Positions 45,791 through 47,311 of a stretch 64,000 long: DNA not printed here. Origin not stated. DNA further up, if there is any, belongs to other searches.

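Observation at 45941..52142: Accessory cassette MFS - double TetR - TonB receptor - secreted PI-PLC-like enzyme: candidate phospholipid/glycolipid head-group scavenging system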

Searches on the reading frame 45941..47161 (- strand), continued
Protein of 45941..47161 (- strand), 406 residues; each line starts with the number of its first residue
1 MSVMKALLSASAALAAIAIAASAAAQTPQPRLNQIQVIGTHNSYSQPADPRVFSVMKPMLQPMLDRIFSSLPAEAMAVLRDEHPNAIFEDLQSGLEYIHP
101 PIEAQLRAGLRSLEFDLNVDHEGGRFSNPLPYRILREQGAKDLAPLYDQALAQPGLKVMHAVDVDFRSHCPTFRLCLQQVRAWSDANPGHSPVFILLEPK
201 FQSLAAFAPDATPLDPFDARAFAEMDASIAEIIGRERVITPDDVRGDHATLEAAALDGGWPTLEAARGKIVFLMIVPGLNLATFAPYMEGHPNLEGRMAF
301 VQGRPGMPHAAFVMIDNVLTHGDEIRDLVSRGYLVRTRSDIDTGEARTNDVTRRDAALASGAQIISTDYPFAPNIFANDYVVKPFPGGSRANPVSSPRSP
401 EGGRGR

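Call 69: fold_search(model_id=the predicted structure, library=pdb)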
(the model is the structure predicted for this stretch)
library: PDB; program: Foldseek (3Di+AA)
matches with E <= 10: 795; with E <= 0.001: 20
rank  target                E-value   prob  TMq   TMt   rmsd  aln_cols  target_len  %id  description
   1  3h4w                  3.3e-14  1.00  0.46  0.58   8.5       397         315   18  Structure of a Ca+2 dependent Phosphatidylinositol-specific phospholipase C (PI-PLC) Enzyme from Streptomyces antibiotic (released 2010-04-28)
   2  5fyr_A                6.0e-12  1.00  0.48  0.65   6.8       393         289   14  Calcium-dependent phosphoinositol-specific phospholipase C from a Gram-negative bacterium, Pseudomonas sp, apo form, m (released 2017-01-18)
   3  5fyr_B                6.0e-12  1.00  0.47  0.64   6.8       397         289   14  Calcium-dependent phosphoinositol-specific phospholipase C from a Gram-negative bacterium, Pseudomonas sp, apo form, m (released 2017-01-18)
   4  5fyp_A                8.2e-12  1.00  0.47  0.65   6.7       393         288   13  Calcium-dependent phosphoinositol-specific phospholipase C from a Gram-negative bacterium, Pseudomonas sp, apo form, c (released 2017-01-18)
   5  5fyo_B                1.1e-11  1.00  0.45  0.60   7.3       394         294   13  Calcium-dependent phosphoinositol-specific phospholipase C from a Gram-negative bacterium, Pseudomonas sp, apo form, c (released 2017-01-18)
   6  5fyp_B                1.6e-11  1.00  0.46  0.61   7.2       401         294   13  Calcium-dependent phosphoinositol-specific phospholipase C from a Gram-negative bacterium, Pseudomonas sp, apo form, c (released 2017-01-18)
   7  5fyr_D                2.6e-11  1.00  0.47  0.62   6.7       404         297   13  Calcium-dependent phosphoinositol-specific phospholipase C from a Gram-negative bacterium, Pseudomonas sp, apo form, m (released 2017-01-18)
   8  5fyo_A                4.3e-11  1.00  0.46  0.61   6.9       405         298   12  Calcium-dependent phosphoinositol-specific phospholipase C from a Gram-negative bacterium, Pseudomonas sp, apo form, c (released 2017-01-18)
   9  5fyr_C                5.2e-11  1.00  0.47  0.63   7.0       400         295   13  Calcium-dependent phosphoinositol-specific phospholipase C from a Gram-negative bacterium, Pseudomonas sp, apo form, m (released 2017-01-18)
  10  5fyp_D                5.8e-11  1.00  0.46  0.62   7.1       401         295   13  Calcium-dependent phosphoinositol-specific phospholipase C from a Gram-negative bacterium, Pseudomonas sp, apo form, c (released 2017-01-18)
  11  5fyp_C                9.7e-11  1.00  0.46  0.61   6.9       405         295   13  Calcium-dependent phosphoinositol-specific phospholipase C from a Gram-negative bacterium, Pseudomonas sp, apo form, c (released 2017-01-18)
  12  1djg_A                4.4e-06  1.00  0.36  0.30   8.4       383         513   13  PHOSPHOINOSITIDE-SPECIFIC PHOSPHOLIPASE C-DELTA1 FROM RAT COMPLEXED WITH LANTHANUM (released 1997-07-07)
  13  9ax5_A                8.3e-06  1.00  0.37  0.18  10.0       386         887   12  Cryo-EM structure of Phospholipase C epsilon PH-C terminus in complex with RhoA-GTP (released 2025-03-12)
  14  6pmp_A                4.1e-05  1.00  0.37  0.26  10.4       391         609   12  Crystal structure of a fragment of rat phospholipase Cepsilon EF3-RA1 (released 2020-07-08)
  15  6pmp_D                1.1e-04  1.00  0.37  0.26  10.0       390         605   11  Crystal structure of a fragment of rat phospholipase Cepsilon EF3-RA1 (released 2020-07-08)
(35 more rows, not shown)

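Call 71: search_solved_structures(query=A1, max_evalue=0.001, show_alignments=2)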
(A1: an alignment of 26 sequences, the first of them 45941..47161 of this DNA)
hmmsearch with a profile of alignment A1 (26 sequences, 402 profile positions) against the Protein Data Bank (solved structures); distinct sequences matched with E-value up to 0.001: 2.
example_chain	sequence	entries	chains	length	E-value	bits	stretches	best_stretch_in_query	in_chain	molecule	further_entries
3h4w_A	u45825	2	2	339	1.3e-10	44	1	167-278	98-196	Phosphatidylinositol-specific phospholipase C1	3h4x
5fyo_A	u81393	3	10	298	2.1e-06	30.1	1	174-291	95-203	PHOSPHOINOSITOL-SPECIFIC PHOSPHOLIPASE C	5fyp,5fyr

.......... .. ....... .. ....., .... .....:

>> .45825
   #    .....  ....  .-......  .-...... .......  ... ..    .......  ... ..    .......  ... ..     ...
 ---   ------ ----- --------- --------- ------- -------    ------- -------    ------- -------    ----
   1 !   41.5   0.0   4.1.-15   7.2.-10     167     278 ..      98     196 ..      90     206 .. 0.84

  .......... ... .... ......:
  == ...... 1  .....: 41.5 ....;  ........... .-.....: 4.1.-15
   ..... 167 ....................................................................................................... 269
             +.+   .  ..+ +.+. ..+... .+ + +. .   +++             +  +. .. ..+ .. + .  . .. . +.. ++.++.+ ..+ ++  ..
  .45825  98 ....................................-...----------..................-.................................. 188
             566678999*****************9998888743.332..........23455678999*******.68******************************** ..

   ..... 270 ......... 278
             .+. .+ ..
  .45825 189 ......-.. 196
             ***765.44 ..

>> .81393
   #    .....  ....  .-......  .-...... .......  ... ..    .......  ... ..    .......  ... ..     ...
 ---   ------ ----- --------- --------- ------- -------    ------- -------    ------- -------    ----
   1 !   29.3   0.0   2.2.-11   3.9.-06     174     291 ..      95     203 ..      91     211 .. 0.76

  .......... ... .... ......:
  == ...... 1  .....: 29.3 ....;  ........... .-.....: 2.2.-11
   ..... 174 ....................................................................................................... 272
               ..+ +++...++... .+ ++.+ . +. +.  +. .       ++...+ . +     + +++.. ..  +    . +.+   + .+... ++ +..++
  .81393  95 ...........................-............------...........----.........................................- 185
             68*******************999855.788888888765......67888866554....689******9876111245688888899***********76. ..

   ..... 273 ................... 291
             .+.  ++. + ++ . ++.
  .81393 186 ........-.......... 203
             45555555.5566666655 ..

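Call 76: find_encoding_contigs(protein=P0101, flank=8000, max_places=1)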
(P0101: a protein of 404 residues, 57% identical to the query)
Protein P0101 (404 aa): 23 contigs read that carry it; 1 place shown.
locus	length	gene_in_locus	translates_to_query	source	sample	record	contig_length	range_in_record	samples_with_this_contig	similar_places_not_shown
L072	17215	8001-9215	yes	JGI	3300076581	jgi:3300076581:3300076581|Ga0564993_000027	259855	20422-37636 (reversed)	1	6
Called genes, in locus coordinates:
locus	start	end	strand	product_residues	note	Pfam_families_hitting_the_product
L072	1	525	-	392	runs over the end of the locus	PF02698:DUF218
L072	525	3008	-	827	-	PF07715:Plug, PF00593:TonB_dep_Rec_b-barrel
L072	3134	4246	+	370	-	PF00480:ROK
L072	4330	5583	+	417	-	PF00440:TetR_N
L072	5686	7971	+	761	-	PF07715:Plug, PF00593:TonB_dep_Rec_b-barrel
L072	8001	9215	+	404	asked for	PF16670:PI-PLC-C1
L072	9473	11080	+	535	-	PF01384:PHO4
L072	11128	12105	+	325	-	PF01544:CorA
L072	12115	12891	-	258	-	PF00459:Inositol_P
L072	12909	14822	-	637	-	PF03193:RsgA_GTPase (faint), PF00009:GTP_EFTU, PF01926:MMR_HSR1 (faint), PF13671:AAA_33 (faint), PF03144:GTP_EFTU_D2 (weak), PF22594:GTP-eEF1A_C, PF01583:APS_kinase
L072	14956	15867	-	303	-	PF01507:PAPS_reduct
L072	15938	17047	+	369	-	-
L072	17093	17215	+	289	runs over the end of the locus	PF03807:F420_oxidored, PF10727:Rossmann-like, PF10728:DUF2520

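Call 77: find_encoding_contigs(protein=P0109, flank=8000, max_places=1)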
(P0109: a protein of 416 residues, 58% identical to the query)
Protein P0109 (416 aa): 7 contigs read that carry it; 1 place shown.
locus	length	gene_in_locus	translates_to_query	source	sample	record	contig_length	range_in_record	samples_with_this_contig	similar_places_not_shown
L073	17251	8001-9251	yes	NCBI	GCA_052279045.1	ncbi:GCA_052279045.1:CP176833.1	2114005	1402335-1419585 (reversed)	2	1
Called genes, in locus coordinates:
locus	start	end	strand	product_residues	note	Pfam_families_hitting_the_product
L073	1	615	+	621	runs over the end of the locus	PF02203:TarH (weak), PF12729:4HB_MCP_1, PF00672:HAMP (weak), PF00015:MCPsignal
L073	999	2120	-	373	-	PF08240:ADH_N (weak), PF00107:ADH_zinc_N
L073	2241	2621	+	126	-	PF04341:DUF485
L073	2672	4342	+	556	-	PF00474:SSF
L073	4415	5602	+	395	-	PF00440:TetR_N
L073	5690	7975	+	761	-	PF07715:Plug, PF00593:TonB_dep_Rec_b-barrel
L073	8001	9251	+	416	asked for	PF16670:PI-PLC-C1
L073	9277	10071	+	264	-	-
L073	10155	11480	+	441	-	PF13347:MFS_2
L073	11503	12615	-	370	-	PF01095:Pectinesterase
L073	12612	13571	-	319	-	PF00135:COesterase (weak), PF20434:BD-FAE, PF07859:Abhydrolase_3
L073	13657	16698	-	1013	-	PF07660:STN, PF07715:Plug, PF00593:TonB_dep_Rec_b-barrel, PF14905:OMP_b-brl_3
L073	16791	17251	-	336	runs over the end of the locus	PF16220:DUF4880 (faint), PF04773:FecR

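Call 78: find_encoding_contigs(protein=P0068, flank=8000, max_places=1)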
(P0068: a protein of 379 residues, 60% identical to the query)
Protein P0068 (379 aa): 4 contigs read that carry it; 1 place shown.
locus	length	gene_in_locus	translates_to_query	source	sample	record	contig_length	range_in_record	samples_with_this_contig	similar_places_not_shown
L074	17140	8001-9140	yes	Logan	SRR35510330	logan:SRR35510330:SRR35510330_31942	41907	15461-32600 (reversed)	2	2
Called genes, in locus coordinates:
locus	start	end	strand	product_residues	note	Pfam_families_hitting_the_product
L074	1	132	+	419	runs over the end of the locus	PF06580:His_kinase, PF02518:HATPase_c (weak)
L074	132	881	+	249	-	PF00072:Response_reg, PF04397:LytTR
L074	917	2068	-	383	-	PF16670:PI-PLC-C1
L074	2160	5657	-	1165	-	PF13620:CarboxypepD_reg, PF13715:CarbopepD_reg_2 (weak), PF17210:SdrD_B (weak), PF07715:Plug, PF25183:OMP_b-brl_4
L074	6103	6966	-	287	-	PF05153:MIOX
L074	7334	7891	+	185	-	PF05163:DinB, PF12867:DinB_2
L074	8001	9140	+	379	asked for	PF16670:PI-PLC-C1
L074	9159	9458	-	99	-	-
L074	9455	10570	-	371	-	PF15902:Sortilin-Vps10 (faint), PF02012:BNR (faint)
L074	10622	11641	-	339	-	PF00356:LacI, PF00532:Peripla_BP_1, PF13407:Peripla_BP_4, PF13377:Peripla_BP_3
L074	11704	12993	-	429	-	PF07857:TMEM144 (faint), PF00892:EamA (weak), PF06800:Sugar_transport (weak)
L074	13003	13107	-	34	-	-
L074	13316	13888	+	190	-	PF04542:Sigma70_r2, PF08281:Sigma70_r4_2, PF04545:Sigma70_r4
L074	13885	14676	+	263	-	-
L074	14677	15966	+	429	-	PF11838:ERAP1_C (faint), PF13646:HEAT_2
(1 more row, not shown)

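Call 79: find_encoding_contigs(protein=P0099, flank=8000, max_places=1)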
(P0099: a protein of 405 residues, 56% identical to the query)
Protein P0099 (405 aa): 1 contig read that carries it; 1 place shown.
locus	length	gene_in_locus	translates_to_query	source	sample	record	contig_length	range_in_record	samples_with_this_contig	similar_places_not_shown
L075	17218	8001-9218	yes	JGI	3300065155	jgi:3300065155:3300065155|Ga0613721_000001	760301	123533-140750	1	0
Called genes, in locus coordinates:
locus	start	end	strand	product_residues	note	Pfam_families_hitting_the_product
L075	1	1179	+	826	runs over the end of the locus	PF07715:Plug, PF00593:TonB_dep_Rec_b-barrel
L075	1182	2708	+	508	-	-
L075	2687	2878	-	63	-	-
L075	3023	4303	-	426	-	PF13347:MFS_2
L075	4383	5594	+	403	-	PF00440:TetR_N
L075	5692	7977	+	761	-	PF07715:Plug, PF00593:TonB_dep_Rec_b-barrel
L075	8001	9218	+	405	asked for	PF16670:PI-PLC-C1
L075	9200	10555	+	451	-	PF00232:Glyco_hydro_1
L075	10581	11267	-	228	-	-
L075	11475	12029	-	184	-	PF01613:Flavin_Reduct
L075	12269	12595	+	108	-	-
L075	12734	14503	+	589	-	PF00082:Peptidase_S8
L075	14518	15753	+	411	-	PF00753:Lactamase_B (weak)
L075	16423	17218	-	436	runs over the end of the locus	PF05711:TylF, PF13578:Methyltransf_24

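Call 97: search_dna_similar(query=window:45941-47161:-, collection=plasmids, mode=protein, max_rows=15, max_evalue=1e-30)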
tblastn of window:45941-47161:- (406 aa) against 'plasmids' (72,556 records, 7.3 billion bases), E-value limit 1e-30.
Records with a match: 23; places in all: 24; records where one place covers at least 80% of the query: 21.
Best place of each record, by identity: <60% 23.
By first word of the organism name: Zymomonas 14; Novosphingobium 2; Persicobacter 1; Hymenobacter 1; Chondrinema 1; Sphingomonas 1; Granulicella 1; Catenovulum 1; Pseudoalteromonas 1.
By predicted mobility (MOB-suite, as given by PLSDB): non-mobilizable 22; conjugative 1.
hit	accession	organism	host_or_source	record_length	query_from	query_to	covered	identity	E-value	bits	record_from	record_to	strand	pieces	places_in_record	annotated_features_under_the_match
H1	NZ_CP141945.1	Novosphingobium sp. RL4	Rheum palmatum L.,Single ...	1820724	32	394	89%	58.3%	2e-113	436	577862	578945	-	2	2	none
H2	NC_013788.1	Zymomonas mobilis subsp. mobilis ZM4 = ATCC 31821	-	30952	32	390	88%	46.9%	8e-97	323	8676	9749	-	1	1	phosphatidylinositol-specific phospholipase C domain-containing ...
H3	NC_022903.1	Zymomonas mobilis subsp. mobilis str. CP4 = NRRL B-14023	-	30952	32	390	88%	46.9%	8e-97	323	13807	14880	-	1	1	phosphatidylinositol-specific phospholipase C domain-containing ...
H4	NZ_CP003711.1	Zymomonas mobilis subsp. mobilis NRRL B-12526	-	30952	32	390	88%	46.9%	8e-97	323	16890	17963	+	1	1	phosphatidylinositol-specific phospholipase C domain-containing ...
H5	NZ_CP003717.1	Zymomonas mobilis subsp. mobilis str. CP4 = NRRL B-14023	-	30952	32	390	88%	46.9%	8e-97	323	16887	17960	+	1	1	phosphatidylinositol-specific phospholipase C domain-containing ...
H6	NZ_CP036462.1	Zymomonas mobilis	cell culture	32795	32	390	88%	46.1%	2e-95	320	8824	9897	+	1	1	phosphatidylinositol-specific phospholipase C domain-containing ...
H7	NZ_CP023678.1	Zymomonas mobilis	-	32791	32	390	88%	46.1%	2e-95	320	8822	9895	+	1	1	phosphatidylinositol-specific phospholipase C domain-containing ...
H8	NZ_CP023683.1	Zymomonas mobilis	-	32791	32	390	88%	46.1%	2e-95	320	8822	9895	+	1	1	phosphatidylinositol-specific phospholipase C domain-containing ...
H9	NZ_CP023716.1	Zymomonas mobilis subsp. mobilis ZM4 = ATCC 31821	-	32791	32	390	88%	46.1%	2e-95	320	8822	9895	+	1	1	phosphatidylinositol-specific phospholipase C domain-containing ...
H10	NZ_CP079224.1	Zymomonas mobilis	cell culture,Palm wine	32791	32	390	88%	46.1%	2e-95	320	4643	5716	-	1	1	phosphatidylinositol-specific phospholipase C domain-containing ...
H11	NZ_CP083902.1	Zymomonas mobilis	cell culture,Palm wine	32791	32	390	88%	46.1%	2e-95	320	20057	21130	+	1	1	phosphatidylinositol-specific phospholipase C domain-containing ...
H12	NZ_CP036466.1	Zymomonas mobilis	cell culture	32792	32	390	88%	46.1%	2e-95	320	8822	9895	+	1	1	phosphatidylinositol-specific phospholipase C domain-containing ...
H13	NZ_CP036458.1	Zymomonas mobilis subsp. mobilis ZM4 = ATCC 31821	cell culture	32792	32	390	88%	46.1%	2e-95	320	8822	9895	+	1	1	phosphatidylinositol-specific phospholipase C domain-containing ...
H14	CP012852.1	Persicobacter sp. JZB09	cell culture,soil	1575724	26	386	89%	42.0%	1e-84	288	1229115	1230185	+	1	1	none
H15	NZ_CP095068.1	Hymenobacter volaticus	single cell,air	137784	29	396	91%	40.5%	4e-76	264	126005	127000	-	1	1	phosphatidylinositol-specific phospholipase C1-like protein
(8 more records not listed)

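Call 98: get_annotated_region(hit=H9, flank=8000)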
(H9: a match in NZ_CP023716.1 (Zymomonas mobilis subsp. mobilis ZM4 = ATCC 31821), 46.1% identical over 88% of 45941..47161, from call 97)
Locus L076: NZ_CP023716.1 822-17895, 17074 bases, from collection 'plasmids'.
description: Zymomonas mobilis subsp. mobilis ZM4 = ATCC 31821 plasmid pZM32, complete sequence
organism: Zymomonas mobilis subsp. mobilis ZM4 = ATCC 31821 (NCBI taxid 264203)
taxonomy: Bacteria; Pseudomonadota; Alphaproteobacteria; Sphingomonadales; Zymomonadaceae; Zymomonas; Zymomonas mobilis; Zymomonas mobilis subsp. mobilis ZM4 = ATCC 31821
host: -; source: -; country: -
typing (MOB-suite, as given by PLSDB): non-mobilizable
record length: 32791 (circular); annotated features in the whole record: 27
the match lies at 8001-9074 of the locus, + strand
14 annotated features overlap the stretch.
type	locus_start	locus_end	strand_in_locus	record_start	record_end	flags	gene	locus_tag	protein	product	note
CDS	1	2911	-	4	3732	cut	-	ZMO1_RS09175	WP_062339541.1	SIR2 family protein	-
CDS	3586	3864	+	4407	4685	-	-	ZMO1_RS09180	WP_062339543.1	type II toxin-antitoxin system RelB/DinJ family antitoxin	GO:0006355 - regulation of DNA-templated transcription [Evidence IEA]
CDS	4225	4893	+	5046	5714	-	parA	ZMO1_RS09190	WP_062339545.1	ParA family partition ATPase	-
CDS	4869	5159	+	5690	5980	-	-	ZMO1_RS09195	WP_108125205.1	hypothetical protein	-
CDS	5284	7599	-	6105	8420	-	-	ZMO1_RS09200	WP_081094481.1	TonB-dependent receptor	-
CDS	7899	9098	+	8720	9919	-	-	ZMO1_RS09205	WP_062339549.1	phosphatidylinositol-specific phospholipase C domain-containing protein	GO:0006629 - lipid metabolic process [Evidence IEA]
CDS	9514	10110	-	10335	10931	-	-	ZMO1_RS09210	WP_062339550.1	PIN domain-containing protein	-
CDS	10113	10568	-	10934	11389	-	-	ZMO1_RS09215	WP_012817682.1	helix-turn-helix domain-containing protein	-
CDS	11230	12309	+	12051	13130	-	-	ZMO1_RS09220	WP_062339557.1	macro domain-containing protein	-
CDS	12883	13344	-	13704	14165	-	-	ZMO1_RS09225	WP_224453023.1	hypothetical protein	-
CDS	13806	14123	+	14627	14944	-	-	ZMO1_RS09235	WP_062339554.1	hypothetical protein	-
CDS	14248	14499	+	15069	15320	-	-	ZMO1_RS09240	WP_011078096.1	GapR family DNA-binding domain-containing protein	-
CDS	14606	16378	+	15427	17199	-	-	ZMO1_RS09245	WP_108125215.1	helix-turn-helix domain-containing protein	-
CDS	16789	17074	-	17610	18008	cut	-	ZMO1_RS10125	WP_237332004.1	IS5 family transposase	-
